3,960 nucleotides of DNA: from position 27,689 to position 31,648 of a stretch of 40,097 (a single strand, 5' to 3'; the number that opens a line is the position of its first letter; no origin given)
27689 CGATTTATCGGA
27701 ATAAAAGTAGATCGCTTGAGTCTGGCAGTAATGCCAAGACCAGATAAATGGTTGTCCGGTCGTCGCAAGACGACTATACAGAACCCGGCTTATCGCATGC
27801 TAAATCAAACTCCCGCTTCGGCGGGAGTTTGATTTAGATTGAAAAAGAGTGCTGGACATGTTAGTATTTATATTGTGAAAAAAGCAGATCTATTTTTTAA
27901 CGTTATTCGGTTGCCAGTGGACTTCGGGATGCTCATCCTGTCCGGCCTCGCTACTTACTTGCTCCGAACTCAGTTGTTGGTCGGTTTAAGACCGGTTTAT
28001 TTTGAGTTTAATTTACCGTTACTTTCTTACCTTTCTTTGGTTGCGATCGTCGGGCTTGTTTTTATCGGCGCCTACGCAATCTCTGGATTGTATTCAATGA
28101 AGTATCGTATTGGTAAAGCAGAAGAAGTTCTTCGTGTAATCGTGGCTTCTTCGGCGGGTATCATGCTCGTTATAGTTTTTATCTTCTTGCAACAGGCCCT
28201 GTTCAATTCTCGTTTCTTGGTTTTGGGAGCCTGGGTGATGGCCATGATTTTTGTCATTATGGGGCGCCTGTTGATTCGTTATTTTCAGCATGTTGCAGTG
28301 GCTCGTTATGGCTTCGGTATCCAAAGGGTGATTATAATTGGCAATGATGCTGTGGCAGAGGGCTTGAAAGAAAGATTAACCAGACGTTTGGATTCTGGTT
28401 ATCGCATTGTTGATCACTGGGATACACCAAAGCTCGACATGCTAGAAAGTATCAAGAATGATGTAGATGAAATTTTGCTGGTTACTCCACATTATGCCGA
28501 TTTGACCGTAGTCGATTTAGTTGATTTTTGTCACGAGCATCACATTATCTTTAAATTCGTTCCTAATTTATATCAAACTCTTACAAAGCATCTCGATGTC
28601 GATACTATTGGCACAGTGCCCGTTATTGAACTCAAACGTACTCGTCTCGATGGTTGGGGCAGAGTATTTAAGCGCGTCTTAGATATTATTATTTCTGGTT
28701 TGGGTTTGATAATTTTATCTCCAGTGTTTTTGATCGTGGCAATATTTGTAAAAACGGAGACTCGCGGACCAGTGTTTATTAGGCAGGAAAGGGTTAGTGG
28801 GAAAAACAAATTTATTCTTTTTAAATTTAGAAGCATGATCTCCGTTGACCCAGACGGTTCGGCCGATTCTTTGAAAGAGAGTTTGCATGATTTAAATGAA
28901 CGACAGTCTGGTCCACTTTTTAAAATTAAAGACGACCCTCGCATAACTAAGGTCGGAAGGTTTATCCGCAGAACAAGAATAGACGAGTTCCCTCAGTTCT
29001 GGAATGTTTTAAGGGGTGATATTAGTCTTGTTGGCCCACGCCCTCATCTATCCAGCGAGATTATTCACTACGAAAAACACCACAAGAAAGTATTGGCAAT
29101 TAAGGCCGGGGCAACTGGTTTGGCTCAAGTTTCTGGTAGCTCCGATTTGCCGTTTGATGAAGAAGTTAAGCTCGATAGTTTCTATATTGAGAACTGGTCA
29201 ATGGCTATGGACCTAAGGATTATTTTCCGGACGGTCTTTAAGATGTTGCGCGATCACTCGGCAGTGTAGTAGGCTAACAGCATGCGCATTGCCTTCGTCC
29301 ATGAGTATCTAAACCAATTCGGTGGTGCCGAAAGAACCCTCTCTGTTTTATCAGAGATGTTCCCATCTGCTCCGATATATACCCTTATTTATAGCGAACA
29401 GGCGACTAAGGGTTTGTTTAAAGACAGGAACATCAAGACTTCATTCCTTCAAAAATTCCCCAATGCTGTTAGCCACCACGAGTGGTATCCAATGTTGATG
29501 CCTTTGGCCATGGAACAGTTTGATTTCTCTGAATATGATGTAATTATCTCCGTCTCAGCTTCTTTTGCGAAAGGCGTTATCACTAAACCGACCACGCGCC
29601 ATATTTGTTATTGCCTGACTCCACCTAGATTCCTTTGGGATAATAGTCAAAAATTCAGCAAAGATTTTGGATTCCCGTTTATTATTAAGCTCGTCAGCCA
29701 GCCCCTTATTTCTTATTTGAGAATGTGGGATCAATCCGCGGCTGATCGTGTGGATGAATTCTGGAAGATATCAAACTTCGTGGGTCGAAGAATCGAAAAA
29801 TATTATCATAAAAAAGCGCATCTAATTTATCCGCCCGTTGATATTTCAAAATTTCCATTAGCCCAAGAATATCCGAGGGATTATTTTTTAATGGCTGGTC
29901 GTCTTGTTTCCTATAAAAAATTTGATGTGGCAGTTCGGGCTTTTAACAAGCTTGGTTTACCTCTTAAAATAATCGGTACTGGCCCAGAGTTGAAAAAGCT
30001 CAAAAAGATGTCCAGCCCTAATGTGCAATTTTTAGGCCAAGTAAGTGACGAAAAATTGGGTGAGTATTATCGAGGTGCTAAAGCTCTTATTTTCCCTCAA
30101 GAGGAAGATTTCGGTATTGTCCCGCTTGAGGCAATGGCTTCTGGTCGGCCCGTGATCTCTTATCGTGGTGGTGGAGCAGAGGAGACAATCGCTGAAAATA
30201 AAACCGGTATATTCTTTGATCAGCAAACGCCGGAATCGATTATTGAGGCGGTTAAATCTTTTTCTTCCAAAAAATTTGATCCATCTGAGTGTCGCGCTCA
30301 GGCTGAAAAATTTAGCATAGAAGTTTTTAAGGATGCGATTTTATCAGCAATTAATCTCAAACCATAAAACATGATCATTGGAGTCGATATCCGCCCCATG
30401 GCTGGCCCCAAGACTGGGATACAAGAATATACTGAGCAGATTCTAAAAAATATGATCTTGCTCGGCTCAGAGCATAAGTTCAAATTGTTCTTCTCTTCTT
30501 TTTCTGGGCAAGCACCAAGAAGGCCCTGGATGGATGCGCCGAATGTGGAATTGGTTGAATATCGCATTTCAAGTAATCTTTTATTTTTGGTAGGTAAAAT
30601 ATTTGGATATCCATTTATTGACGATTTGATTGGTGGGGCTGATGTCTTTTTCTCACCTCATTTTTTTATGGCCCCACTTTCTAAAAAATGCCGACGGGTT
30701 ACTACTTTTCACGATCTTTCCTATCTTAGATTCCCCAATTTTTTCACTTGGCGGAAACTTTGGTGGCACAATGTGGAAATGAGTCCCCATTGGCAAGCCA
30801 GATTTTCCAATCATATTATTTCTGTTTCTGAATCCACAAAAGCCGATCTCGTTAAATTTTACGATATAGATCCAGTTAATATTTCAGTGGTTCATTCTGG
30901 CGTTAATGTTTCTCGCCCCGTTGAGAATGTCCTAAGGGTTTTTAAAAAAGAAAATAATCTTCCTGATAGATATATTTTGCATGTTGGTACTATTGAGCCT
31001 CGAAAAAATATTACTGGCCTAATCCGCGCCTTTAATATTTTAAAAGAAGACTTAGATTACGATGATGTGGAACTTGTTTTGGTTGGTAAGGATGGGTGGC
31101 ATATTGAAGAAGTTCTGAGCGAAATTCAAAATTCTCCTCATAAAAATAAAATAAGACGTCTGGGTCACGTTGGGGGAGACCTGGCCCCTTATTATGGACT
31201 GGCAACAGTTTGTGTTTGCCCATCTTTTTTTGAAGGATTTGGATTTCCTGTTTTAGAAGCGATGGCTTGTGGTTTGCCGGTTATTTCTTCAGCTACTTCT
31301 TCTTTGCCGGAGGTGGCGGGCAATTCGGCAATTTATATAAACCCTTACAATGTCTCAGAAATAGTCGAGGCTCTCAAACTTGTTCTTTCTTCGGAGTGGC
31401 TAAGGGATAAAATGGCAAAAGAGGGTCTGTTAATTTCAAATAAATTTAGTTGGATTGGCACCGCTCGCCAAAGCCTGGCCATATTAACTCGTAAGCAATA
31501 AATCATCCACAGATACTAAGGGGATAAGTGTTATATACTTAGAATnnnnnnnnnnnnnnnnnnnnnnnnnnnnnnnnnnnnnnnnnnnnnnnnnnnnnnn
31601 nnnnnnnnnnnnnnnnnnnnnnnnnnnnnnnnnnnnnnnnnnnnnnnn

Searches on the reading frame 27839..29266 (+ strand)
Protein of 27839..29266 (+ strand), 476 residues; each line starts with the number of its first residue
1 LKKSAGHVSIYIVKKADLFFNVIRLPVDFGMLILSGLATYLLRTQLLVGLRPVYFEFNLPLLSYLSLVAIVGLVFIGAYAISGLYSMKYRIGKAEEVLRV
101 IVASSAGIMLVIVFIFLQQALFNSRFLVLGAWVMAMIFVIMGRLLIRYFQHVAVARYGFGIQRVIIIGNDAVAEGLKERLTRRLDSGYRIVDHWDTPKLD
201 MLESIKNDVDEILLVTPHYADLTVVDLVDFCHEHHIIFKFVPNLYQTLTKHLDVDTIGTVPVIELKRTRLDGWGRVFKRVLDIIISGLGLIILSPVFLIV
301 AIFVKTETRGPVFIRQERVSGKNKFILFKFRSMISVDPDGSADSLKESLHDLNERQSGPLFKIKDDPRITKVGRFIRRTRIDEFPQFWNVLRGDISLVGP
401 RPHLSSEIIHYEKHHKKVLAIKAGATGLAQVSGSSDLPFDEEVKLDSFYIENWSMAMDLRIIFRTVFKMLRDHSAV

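Call 11: search_protein_families(library=pfam, proteins=[window:27839-29266:+])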
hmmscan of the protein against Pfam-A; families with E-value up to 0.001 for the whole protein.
window:27839-29266:+ (476 aa): 2 families
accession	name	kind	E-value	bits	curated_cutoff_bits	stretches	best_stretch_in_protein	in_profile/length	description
PF02397.22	Bac_transf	-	1.6e-59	200.9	27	1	278-470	1-178/179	Bacterial sugar transferase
PF13727.12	CoA_binding_3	-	1.2e-05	25.8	25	1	81-203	2-119/175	CoA-binding domain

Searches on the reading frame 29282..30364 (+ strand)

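Call 11: search_protein_families(library=pfam, proteins=[window:29282-30364:+])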
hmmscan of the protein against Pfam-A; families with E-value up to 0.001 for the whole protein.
window:29282-30364:+ (361 aa): 4 families
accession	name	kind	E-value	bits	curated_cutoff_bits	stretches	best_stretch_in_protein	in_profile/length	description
PF00534.26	Glycos_transf_1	-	1.2e-30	106.7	26.4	1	198-343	14-171/172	Glycosyl transferases group 1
PF13692.12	Glyco_trans_1_4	-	2e-24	86.9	27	1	201-326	3-138/142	Glycosyl transferases group 1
PF20706.3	GT4-conflict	-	0.00016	21.3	26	1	178-311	173-324/385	Family 4 Glycosyltransferase in conflict systems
PF13524.12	Glyco_trans_1_2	-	0.00058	20.3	25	1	220-330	8-114/144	Glycosyl transferase-like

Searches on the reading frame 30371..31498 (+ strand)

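Call 11: search_protein_families(library=pfam, proteins=[window:30371-31498:+])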
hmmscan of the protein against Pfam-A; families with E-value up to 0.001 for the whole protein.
window:30371-31498:+ (376 aa): 5 families
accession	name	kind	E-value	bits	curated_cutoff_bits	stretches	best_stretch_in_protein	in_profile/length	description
PF00534.26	Glycos_transf_1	-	4.7e-31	108.1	26.4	1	192-352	8-169/172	Glycosyl transferases group 1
PF13692.12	Glyco_trans_1_4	-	5.5e-28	98.4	27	1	200-339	2-140/142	Glycosyl transferases group 1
PF13439.12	Glyco_transf_4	-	6.5e-12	46.2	28.5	1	20-182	7-170/170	Glycosyltransferase Family 4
PF20706.3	GT4-conflict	-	3.1e-09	36.7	26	1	201-312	199-316/385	Family 4 Glycosyltransferase in conflict systems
PF13524.12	Glyco_trans_1_2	-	7e-05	23.3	25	1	237-360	19-134/144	Glycosyl transferase-like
